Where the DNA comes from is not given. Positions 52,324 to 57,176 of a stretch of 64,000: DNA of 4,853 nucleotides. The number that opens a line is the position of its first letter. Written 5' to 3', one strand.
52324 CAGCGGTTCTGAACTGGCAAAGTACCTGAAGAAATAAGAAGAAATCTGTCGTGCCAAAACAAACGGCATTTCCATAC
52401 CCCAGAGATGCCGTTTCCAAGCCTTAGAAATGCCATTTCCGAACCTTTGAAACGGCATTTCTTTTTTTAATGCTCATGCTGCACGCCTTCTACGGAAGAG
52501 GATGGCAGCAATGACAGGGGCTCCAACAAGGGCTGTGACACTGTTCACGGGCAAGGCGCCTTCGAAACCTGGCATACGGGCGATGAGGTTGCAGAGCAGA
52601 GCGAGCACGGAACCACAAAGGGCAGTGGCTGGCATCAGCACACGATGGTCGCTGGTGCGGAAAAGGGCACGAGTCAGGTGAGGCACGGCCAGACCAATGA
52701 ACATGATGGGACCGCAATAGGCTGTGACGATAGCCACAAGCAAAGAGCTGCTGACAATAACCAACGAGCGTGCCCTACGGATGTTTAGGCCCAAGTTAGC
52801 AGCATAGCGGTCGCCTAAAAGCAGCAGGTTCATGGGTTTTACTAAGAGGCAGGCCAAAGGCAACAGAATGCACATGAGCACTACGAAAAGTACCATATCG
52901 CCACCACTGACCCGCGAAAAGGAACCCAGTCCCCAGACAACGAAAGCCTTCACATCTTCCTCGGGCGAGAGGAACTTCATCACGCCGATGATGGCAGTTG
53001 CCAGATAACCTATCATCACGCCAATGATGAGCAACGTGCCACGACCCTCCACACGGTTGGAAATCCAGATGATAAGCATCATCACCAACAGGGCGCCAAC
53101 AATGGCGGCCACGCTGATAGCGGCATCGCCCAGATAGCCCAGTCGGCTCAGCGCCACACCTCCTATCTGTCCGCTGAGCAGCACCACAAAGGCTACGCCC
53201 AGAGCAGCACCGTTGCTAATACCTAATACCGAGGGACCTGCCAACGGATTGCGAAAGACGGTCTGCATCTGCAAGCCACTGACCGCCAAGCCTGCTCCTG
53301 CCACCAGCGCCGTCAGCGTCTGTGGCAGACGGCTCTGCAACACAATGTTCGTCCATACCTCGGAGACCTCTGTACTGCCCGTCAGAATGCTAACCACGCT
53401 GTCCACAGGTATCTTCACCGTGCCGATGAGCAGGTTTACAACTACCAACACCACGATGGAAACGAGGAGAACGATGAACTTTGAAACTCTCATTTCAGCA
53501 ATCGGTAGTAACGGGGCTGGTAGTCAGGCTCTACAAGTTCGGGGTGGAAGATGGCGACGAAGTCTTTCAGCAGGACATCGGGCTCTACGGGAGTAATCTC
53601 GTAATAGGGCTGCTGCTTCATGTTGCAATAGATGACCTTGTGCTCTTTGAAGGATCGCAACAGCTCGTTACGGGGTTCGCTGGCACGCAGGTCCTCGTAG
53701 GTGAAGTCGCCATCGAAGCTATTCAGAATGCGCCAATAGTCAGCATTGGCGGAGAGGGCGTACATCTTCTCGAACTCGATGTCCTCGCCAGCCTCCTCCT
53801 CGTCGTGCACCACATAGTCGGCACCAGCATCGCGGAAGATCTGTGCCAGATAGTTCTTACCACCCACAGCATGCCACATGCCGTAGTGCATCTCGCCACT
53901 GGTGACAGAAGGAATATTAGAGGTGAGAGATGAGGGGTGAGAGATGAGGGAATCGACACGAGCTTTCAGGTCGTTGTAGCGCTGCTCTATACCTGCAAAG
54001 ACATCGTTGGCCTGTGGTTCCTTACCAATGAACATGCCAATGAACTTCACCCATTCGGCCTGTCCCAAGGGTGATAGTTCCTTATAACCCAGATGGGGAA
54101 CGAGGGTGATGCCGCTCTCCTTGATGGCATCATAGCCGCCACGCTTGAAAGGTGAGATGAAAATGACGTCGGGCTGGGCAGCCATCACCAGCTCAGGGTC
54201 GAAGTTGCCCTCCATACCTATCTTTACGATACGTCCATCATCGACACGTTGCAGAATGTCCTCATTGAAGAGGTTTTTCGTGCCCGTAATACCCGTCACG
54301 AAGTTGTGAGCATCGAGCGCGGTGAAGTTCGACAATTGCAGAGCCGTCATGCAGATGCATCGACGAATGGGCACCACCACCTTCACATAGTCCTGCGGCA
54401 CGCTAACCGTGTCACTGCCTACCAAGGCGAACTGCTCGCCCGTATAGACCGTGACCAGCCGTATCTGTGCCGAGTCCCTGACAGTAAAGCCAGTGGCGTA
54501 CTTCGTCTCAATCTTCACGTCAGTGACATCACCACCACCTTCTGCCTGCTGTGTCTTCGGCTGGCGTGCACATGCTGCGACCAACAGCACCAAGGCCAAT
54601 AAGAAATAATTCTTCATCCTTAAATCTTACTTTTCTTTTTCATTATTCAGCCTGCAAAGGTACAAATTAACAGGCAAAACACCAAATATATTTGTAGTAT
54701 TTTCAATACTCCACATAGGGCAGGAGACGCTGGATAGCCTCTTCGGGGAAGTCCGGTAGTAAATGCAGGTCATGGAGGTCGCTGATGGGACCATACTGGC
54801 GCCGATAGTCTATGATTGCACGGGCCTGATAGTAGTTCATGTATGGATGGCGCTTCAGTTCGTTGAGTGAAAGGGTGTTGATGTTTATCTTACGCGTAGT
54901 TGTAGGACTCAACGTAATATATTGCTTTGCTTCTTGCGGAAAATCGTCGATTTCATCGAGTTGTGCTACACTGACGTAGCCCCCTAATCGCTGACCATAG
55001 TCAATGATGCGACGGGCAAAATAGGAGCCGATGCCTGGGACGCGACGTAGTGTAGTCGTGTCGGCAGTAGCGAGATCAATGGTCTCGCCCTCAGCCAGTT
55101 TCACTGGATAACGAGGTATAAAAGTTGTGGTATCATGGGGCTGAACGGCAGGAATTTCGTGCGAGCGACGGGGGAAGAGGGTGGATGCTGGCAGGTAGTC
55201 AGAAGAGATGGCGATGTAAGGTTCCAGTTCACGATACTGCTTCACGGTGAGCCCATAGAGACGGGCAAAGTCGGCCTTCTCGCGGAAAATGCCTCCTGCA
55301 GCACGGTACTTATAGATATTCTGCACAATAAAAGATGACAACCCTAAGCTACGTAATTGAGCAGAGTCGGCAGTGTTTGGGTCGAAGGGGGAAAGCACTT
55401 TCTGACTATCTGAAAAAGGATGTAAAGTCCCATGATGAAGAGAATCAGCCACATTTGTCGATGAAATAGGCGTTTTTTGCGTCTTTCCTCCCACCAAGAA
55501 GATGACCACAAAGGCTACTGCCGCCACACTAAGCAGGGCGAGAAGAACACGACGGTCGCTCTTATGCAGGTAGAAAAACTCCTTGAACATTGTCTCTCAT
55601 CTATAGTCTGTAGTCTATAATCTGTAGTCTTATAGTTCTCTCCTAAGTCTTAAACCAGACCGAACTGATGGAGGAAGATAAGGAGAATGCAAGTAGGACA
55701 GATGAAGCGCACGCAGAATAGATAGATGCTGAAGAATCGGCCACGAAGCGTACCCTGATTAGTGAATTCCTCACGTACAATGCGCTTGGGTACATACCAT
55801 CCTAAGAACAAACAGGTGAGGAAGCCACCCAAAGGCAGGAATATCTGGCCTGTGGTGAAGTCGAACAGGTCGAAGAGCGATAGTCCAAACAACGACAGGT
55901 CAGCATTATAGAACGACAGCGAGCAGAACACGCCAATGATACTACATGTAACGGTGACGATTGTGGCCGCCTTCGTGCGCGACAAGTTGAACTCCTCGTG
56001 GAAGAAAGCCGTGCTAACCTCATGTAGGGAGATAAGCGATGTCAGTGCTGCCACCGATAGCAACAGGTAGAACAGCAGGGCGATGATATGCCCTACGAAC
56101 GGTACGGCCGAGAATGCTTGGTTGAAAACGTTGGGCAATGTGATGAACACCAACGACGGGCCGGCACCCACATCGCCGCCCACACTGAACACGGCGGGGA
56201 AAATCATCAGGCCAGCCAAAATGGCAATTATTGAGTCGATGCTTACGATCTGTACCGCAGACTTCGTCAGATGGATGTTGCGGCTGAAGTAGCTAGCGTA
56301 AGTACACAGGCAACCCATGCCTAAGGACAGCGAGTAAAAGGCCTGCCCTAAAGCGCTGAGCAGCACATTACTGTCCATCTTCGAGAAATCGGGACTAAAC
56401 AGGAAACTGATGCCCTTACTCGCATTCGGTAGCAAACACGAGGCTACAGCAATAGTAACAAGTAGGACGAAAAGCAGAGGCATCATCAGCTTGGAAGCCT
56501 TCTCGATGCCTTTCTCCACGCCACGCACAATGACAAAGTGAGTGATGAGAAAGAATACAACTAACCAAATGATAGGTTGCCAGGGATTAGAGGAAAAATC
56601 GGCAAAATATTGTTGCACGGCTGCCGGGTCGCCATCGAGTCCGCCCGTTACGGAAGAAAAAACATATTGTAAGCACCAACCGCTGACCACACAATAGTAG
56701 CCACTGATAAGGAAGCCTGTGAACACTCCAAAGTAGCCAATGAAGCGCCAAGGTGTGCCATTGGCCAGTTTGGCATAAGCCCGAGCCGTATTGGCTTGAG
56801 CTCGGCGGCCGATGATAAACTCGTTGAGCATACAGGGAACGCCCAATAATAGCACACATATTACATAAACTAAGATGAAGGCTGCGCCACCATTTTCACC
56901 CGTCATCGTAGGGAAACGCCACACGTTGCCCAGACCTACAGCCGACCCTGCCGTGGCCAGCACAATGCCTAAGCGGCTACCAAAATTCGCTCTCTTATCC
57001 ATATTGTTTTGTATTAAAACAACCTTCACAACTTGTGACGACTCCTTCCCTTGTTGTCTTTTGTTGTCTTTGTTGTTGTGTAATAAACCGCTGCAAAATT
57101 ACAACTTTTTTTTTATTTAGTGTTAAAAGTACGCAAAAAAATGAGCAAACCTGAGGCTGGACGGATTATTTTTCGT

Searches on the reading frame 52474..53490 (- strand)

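Call 67: search_protein_families(library=pfam, proteins=[window:52474-53490:-], max_evalue=0.001)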
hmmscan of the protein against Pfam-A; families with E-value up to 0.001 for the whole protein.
window:52474-53490:- (338 aa): 2 families
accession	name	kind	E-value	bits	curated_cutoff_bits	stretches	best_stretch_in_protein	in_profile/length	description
PF01032.23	FecCD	-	1.2e-74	251.6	26.5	1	12-333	2-311/311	FecCD transport family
PF00950.22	ABC-3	-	4.7e-05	23.5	20.1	1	110-292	44-221/258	ABC 3 transport family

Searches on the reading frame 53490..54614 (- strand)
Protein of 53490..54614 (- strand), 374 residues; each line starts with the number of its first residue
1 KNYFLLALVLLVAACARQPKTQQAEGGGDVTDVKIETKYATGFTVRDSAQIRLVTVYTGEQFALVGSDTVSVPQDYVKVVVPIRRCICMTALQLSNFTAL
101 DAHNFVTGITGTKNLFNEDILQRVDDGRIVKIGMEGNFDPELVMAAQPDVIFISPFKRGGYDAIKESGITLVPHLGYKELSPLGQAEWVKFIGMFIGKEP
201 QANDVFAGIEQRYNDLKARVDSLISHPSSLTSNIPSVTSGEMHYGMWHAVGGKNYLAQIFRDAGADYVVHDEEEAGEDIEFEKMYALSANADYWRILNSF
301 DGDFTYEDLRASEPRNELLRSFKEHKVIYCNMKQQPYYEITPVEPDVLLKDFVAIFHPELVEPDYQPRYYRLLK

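Call 67: search_protein_families(library=pfam, proteins=[window:53490-54614:-], max_evalue=0.001)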
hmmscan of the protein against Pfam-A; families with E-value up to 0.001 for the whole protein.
window:53490-54614:- (374 aa): 1 family
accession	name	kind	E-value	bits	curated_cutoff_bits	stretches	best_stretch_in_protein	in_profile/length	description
PF01497.23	Peripla_BP_2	-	5.2e-14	52.7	27.5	1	93-330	8-231/235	Periplasmic binding protein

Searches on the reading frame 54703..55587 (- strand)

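Call 67: search_protein_families(library=pfam, proteins=[window:54703-55587:-], max_evalue=0.001)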
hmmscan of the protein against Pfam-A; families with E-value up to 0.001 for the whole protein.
window:54703-55587:- (294 aa): 4 families
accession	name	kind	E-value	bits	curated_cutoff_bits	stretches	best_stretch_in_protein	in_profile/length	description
PF12836.13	HHH_3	-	2.6e-36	124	27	3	232-292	4-64/65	Helix-hairpin-helix motif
PF21687.3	T2SSK_1st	-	1.2e-07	32.9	26.2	0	251-292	62-102/107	Type II secretion system (T2SS), protein K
PF06514.17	PsbU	-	0.00085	19.7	24.5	0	166-223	11-64/93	Photosystem II 12 kDa extrinsic protein (PsbU)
PF14520.12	HHH_5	-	0.00099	20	27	0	170-196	27-53/57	Helix-hairpin-helix domain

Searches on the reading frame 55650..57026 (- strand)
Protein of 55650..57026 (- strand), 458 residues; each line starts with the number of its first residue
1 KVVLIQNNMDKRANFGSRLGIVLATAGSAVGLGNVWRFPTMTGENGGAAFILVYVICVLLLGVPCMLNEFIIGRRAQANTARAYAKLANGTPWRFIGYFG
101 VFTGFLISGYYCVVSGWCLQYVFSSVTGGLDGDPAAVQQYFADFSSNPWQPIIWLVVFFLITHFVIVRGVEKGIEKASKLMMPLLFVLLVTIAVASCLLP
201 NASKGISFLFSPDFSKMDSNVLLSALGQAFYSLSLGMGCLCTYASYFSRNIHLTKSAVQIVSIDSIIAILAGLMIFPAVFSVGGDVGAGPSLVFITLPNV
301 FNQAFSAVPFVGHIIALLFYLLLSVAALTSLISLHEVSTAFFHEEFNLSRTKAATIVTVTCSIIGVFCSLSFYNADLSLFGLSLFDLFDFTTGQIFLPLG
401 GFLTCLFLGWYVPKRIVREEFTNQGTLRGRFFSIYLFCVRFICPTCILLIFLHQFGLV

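Call 67: search_protein_families(library=pfam, proteins=[window:55650-57026:-], max_evalue=0.001)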
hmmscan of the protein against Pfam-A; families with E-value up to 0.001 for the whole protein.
window:55650-57026:- (458 aa): 1 family
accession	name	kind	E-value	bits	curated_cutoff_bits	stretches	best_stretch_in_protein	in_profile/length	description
PF00209.24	SNF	-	1.1e-53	183.2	27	2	155-453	180-479/524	Sodium:neurotransmitter symporter family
